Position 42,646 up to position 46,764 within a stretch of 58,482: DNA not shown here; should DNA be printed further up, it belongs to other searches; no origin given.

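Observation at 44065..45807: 581-aa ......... intein splitting the Walker A loop of the VirB4-like ATPase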

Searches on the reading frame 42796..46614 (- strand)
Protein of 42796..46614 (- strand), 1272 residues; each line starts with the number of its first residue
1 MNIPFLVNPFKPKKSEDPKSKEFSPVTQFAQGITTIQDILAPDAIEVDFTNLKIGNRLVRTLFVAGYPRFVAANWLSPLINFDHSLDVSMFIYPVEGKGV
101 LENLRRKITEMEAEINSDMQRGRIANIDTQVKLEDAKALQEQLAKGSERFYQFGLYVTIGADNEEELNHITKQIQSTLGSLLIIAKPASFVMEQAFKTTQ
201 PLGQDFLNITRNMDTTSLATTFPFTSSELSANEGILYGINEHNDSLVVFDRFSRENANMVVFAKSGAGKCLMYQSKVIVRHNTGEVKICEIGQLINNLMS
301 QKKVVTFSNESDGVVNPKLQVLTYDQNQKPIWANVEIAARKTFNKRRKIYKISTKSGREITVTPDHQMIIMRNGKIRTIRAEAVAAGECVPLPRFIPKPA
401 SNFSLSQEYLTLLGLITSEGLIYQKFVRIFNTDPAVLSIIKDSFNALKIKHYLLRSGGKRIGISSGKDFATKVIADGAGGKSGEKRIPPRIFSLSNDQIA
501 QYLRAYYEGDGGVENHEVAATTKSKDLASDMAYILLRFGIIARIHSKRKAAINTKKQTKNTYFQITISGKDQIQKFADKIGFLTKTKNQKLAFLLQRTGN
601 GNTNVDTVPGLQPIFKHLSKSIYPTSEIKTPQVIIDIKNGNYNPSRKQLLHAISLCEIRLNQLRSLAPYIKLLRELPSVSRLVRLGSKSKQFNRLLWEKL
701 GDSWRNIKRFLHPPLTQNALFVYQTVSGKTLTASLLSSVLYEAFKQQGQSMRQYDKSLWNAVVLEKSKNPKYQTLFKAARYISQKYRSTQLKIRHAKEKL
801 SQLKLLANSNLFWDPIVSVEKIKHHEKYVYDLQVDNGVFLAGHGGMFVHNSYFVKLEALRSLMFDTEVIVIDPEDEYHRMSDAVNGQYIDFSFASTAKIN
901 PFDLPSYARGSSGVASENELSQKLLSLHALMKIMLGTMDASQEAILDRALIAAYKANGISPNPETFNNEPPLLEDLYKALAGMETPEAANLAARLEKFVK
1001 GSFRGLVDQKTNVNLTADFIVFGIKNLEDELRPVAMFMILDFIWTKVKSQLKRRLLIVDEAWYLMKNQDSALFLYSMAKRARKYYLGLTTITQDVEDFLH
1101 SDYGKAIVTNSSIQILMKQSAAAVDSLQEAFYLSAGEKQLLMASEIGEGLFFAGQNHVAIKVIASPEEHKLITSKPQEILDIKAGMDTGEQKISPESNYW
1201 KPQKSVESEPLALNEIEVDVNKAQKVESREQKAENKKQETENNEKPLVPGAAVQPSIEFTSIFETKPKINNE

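Call 4: search_protein_families(library=pfam, proteins=[window:42796-46614:-], max_evalue=1)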
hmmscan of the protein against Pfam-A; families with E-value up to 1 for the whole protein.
window:42796-46614:- (1272 aa): 8 families
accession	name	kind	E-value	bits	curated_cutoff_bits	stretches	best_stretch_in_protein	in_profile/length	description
PF19044.6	P-loop_TraG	-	8.3e-25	87.7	25.8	1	861-1143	52-344/413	TraG P-loop domain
PF14528.11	LAGLIDADG_3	-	6.6e-19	68.4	22.5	1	497-581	1-82/82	LAGLIDADG-like domain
PF14890.11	Intein_splicing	-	1.4e-16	61.1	35.8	1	318-850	37-155/155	Intein splicing domain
PF12846.13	AAA_10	-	1.1e-05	25.1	27.5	1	1029-1108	215-296/362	AAA-like domain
PF01079.26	Hint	-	0.00097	19.2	29.7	1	320-390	38-114/213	Hint module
PF11130.14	TraC_F_IV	-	0.0052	16.3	28.1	1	125-178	297-349/375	TraC protein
PF01935.23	DUF87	-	0.022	15.3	23.2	1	865-949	52-119/220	Helicase HerA, central domain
PF03135.19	CagE_TrbE_VirB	-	0.043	14.2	21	1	119-196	111-191/204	CagE, TrbE, VirB family, component of type IV transporter system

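Call 5: search_protein_families(library=ncbifam, proteins=[window:42796-46614:-], max_evalue=1)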
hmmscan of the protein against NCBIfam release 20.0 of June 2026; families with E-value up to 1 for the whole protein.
window:42796-46614:- (1272 aa): 27 families (the best 25 are shown)
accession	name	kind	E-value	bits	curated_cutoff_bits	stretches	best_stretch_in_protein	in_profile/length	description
NF045971.1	conju_CD1110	equivalog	9.9e-107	358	325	2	851-1160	429-734/752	VirB4-like conjugal transfer ATPase, CD1110 family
NF045975.1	VirB4_plasma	equivalog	5e-72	242.9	590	2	851-1172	529-893/894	Mbov_0397 family ICE element conjugal transfer ATPase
TIGR02746.1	TraC-F-type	equivalog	5.2e-50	170.2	567.05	2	854-1189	447-786/800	type IV secretion system protein TraC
NF011491.0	PRK14898.1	equivalog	5.9e-36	123.8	783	3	266-399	72-202/860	DNA-directed RNA polymerase subunit A''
NF003157.0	PRK04132.1-2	equivalog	7.2e-35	120.2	1103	1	262-851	42-598/864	replication factor C small subunit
NF003159.0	PRK04132.1-4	equivalog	5.6e-33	114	999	2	262-600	51-350/852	replication factor C small subunit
NF005852.0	PRK07773.1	equivalog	4.6e-27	94.7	780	2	345-610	449-726/886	replicative DNA helicase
TIGR00929.1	VirB4_CagE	subfamily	3.5e-25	88.4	643.1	2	864-1143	464-726/792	VirB4 family type IV secretion/conjugal transfer ATPase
NF045703.1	rSAM_Tes_intein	exception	5.9e-23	80.6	1700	2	270-388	156-270/1040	tetraether lipid synthase Tes, intein-containing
NF011418.0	PRK14845.1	equivalog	8.5e-20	70.1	756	1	261-601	15-318/1049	translation initiation factor IF-2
NF003158.0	PRK04132.1-3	equivalog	4e-17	60.6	1750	2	262-589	53-335/1437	replication factor C small subunit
TIGR03783.1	Bac_Flav_CT_G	subfamily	1.6e-14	52.8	261.55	1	988-1141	596-757/829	TraG family conjugative transposon ATPase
NF038098.1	GyrA_w_intein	exception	2.1e-14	52.4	1850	1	343-617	168-449/1232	intein-containing DNA gyrase subunit A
NF006207.0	PRK08332.1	equivalog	2.7e-14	51.4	2400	1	334-593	933-1198/1684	vitamin B12-dependent ribonucleotide reductase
NF010278.0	PRK13721.1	subfamily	4.3e-11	41.4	1177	1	868-1125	510-767/874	type IV secretion system protein TraC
TIGR01445.1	intein_Nterm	domain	5.9e-11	43.2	24.5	1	270-369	1-82/83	intein N-terminal splicing region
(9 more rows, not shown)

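Call 33: find_encoding_contigs(protein=window:42796-46614:-, flank=10000, max_places=4)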
Protein window:42796-46614:- (1272 aa): 1 contig read that carries it; 1 place shown.
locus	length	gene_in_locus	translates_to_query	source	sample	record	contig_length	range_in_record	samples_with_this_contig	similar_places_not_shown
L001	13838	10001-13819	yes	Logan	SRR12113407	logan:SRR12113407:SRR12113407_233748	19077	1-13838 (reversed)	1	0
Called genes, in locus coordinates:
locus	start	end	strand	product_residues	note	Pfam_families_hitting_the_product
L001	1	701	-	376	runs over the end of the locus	PF13173:AAA_14, PF13401:AAA_22 (faint), PF13635:DUF4143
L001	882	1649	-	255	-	PF08843:AbiEii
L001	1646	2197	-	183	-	-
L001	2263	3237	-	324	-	-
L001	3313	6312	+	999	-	PF01551:Peptidase_M23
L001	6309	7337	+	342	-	-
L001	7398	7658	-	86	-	PF12441:CopG_antitoxin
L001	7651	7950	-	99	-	PF04365:BrnT_toxin (weak)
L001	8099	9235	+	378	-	PF12666:PrgI (weak)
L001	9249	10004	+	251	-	PF26593:TraC-like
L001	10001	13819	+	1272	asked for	PF12846:AAA_10 (faint), PF14890:Intein_splicing, PF14528:LAGLIDADG_3, PF19044:P-loop_TraG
